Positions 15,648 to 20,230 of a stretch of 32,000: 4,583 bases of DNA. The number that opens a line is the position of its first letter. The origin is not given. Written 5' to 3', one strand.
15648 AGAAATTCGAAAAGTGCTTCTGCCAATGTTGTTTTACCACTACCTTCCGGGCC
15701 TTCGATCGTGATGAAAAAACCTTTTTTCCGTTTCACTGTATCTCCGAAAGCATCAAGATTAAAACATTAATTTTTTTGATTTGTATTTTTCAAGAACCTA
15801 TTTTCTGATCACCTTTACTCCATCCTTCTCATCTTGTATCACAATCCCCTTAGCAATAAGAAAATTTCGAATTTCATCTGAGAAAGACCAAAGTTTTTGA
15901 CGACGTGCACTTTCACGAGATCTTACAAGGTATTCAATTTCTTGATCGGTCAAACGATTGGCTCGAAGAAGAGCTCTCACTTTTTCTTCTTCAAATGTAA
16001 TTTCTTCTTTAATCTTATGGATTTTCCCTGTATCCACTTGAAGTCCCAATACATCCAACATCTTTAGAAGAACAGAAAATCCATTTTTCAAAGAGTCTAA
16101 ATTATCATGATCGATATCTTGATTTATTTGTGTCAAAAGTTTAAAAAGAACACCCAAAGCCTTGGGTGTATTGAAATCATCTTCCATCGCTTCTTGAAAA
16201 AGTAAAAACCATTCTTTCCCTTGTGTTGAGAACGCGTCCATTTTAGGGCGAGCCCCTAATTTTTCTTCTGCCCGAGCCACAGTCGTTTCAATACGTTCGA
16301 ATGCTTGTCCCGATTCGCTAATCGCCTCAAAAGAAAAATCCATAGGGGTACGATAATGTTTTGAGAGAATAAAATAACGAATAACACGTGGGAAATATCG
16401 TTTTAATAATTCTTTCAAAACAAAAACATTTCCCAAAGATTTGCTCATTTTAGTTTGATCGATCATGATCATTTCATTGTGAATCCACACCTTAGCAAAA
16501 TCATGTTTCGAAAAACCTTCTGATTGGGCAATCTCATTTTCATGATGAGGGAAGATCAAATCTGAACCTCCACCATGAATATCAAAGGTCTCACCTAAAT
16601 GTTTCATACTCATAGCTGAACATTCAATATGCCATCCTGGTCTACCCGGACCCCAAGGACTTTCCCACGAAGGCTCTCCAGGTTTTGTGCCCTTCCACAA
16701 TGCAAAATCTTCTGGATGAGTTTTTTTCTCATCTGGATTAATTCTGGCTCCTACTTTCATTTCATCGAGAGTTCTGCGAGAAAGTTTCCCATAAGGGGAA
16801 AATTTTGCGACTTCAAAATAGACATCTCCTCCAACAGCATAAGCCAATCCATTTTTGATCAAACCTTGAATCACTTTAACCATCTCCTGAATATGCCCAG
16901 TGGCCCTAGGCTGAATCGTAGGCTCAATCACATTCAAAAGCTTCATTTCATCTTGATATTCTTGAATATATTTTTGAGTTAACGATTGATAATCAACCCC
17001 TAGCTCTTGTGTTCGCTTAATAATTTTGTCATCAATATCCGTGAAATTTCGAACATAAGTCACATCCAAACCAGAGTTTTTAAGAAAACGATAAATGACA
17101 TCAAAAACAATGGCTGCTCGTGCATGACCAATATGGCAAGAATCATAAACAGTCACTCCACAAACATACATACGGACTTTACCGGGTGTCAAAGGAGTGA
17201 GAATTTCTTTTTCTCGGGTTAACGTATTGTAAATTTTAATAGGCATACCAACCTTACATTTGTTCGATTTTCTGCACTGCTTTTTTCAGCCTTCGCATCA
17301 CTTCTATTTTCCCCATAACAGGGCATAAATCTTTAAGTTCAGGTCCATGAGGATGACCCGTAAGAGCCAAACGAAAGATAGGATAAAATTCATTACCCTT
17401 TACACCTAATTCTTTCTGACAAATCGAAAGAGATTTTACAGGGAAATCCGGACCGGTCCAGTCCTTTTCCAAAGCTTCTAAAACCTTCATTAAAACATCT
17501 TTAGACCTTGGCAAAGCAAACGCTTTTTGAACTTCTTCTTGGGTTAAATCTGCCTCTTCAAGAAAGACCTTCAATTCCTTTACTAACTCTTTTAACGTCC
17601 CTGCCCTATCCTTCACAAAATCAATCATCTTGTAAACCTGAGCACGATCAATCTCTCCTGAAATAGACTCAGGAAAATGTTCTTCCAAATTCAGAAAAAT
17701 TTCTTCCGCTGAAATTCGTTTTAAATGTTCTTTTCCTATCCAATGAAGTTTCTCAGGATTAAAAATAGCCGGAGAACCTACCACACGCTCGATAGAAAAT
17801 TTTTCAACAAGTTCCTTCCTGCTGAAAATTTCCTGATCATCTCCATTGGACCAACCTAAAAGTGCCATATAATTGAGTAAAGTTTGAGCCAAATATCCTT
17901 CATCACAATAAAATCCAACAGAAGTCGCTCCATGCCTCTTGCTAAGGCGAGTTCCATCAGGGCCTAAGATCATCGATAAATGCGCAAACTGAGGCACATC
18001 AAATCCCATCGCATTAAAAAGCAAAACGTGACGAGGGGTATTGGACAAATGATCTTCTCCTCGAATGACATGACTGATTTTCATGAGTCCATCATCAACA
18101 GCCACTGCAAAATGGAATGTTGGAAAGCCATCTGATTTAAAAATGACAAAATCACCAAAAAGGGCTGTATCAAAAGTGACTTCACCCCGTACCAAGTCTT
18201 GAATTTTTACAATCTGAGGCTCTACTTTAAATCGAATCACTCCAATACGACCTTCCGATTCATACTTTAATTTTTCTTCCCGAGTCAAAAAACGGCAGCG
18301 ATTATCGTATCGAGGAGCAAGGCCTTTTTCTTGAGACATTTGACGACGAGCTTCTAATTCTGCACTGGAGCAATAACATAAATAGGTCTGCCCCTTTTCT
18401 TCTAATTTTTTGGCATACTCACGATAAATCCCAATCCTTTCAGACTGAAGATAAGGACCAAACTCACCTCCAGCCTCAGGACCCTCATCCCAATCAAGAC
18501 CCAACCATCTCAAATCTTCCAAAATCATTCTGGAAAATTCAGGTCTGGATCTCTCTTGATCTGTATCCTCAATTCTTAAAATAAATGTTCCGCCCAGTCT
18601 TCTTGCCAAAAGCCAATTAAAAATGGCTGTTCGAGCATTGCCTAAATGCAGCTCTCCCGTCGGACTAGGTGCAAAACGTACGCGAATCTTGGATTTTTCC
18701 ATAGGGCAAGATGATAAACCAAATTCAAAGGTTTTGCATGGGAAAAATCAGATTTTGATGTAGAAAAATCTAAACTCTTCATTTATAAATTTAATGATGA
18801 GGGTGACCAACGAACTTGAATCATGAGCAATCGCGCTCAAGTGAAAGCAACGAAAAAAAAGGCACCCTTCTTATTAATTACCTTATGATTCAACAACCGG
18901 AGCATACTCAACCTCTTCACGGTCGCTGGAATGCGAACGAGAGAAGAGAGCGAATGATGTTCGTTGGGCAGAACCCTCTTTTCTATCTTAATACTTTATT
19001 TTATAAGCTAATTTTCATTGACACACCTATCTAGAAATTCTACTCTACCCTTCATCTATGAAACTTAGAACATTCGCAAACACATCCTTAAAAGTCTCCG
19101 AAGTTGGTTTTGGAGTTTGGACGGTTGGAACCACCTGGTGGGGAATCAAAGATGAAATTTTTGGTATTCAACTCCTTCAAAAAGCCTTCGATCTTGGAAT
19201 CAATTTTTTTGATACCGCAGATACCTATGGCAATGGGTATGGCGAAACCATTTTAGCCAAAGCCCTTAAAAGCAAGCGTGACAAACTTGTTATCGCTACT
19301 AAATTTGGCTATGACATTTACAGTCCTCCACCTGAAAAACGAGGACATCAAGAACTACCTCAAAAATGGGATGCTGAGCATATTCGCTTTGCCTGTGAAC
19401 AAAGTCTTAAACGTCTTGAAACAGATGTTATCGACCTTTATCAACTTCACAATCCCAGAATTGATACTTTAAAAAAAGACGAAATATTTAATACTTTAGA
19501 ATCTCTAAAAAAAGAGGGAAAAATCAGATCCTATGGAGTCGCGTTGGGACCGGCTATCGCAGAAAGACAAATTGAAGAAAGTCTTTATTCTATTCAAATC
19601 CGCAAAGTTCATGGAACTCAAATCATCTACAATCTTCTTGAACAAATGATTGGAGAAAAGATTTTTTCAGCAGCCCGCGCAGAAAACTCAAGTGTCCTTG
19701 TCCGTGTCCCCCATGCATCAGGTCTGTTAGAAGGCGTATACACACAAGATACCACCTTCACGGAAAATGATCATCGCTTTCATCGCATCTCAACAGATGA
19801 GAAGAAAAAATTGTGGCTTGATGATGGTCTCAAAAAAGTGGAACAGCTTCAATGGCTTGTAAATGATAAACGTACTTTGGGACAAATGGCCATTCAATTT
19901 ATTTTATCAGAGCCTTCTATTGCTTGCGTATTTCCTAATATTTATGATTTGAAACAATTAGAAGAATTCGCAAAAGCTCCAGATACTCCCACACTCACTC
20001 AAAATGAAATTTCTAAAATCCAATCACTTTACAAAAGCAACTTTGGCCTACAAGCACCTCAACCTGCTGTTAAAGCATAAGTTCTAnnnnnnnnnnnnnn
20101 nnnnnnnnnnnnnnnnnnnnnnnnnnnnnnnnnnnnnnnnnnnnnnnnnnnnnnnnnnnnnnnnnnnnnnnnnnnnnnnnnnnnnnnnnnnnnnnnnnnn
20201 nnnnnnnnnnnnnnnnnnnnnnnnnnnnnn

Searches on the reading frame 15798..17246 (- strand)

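Call 8: search_protein_families(library=pfam, proteins=[window:15798-17246:-], max_evalue=0.001)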
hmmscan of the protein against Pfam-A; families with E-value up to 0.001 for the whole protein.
window:15798-17246:- (482 aa): 6 families
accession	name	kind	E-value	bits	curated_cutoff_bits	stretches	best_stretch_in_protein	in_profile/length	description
PF01406.26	tRNA-synt_1e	-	1.4e-128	428.9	27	1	17-312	3-299/301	tRNA synthetases class I (C) catalytic domain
PF09190.17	DALR_2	-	2.7e-14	53.9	22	1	350-402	2-55/57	DALR domain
PF09334.17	tRNA-synt_1g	-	5.2e-13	49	20.1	2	35-109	12-86/391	tRNA synthetases class I (M)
PF01921.24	tRNA-synt_1f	-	1.1e-10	41.4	27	1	258-328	273-344/360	tRNA synthetases class I (K)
PF00133.28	tRNA-synt_1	-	2e-06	27.3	22.7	0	222-300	330-409/414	tRNA synthetases class I (I, L, M and V)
PF23493.1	CysS_C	-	0.00017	22.1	23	1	434-477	5-48/51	Cysteinyl-tRNA ligase anticodon binding domain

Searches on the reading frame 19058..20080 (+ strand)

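Call 8: search_protein_families(library=pfam, proteins=[window:19058-20080:+], max_evalue=0.001)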
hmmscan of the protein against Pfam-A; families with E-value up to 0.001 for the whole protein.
window:19058-20080:+ (340 aa): 1 family
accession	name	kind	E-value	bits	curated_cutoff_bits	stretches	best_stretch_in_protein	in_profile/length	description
PF00248.27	Aldo_ket_red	-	1.4e-48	166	24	1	15-325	1-290/291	Aldo/keto reductase family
